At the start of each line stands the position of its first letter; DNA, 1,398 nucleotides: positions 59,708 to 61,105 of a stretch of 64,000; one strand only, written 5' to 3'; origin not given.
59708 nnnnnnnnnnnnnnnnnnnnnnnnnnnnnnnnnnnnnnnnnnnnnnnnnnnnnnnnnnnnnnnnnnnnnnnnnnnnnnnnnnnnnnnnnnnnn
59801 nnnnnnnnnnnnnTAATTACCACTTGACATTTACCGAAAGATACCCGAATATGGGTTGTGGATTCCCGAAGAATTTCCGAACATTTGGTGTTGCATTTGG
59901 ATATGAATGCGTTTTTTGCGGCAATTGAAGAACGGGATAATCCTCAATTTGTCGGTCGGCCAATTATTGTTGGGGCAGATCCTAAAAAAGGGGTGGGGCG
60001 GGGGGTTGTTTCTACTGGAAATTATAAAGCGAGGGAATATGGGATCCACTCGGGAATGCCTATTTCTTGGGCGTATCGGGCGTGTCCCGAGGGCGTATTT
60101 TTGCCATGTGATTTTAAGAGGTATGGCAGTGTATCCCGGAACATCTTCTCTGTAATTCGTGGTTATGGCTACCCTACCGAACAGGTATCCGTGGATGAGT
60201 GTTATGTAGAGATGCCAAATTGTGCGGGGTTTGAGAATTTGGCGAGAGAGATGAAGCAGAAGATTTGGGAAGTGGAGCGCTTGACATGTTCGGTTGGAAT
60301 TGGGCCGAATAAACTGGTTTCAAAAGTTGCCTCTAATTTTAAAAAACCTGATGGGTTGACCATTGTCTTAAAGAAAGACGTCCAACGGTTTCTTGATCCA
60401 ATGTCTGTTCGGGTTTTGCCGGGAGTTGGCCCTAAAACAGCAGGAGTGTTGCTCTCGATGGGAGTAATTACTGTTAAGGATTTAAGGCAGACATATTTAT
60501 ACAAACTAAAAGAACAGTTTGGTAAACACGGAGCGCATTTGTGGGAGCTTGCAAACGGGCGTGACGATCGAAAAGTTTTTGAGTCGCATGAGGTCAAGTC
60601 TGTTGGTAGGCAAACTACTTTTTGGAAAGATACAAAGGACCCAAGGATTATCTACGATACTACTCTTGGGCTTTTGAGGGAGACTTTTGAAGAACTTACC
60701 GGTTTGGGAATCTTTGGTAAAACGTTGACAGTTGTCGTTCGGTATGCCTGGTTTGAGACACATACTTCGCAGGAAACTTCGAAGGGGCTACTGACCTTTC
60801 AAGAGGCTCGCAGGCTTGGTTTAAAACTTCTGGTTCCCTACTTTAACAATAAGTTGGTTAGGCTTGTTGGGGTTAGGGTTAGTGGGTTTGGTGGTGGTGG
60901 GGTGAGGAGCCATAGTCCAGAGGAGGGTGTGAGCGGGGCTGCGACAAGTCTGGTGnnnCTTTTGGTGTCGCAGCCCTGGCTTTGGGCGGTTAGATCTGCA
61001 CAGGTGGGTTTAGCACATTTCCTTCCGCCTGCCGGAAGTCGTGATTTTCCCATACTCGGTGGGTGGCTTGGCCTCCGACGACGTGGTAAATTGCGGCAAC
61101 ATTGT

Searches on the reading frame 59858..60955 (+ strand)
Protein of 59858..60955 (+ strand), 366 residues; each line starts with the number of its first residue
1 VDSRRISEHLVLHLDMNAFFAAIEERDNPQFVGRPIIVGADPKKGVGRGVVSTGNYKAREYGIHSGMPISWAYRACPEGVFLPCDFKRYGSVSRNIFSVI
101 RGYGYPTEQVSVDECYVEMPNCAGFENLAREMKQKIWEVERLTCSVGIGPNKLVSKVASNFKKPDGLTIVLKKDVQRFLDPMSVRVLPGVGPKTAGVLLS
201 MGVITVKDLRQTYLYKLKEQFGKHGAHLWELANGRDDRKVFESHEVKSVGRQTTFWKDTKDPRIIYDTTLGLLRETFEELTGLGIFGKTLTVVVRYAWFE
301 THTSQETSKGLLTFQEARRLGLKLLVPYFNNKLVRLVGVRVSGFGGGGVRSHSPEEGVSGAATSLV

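Call 74: search_protein_families(library=pfam, proteins=[window:59858-60955:+], max_evalue=0.001)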
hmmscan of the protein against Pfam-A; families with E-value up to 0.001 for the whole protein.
window:59858-60955:+ (366 aa): 4 families
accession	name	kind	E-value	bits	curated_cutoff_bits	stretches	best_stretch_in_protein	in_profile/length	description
PF00817.25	IMS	-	6.1e-40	137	23.2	1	14-160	1-148/148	impB/mucB/samB family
PF11799.13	IMS_C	-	6.4e-10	39.9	20.7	1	247-345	2-100/109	impB/mucB/samB family C-terminal domain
PF21999.2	IMS_HHH_1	-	6.7e-09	36.5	27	1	187-236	3-53/53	DNA polymerase-iota, thumb domain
PF11798.14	IMS_HHH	-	6.1e-05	23.5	24.4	1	173-203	2-32/32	IMS family HHH motif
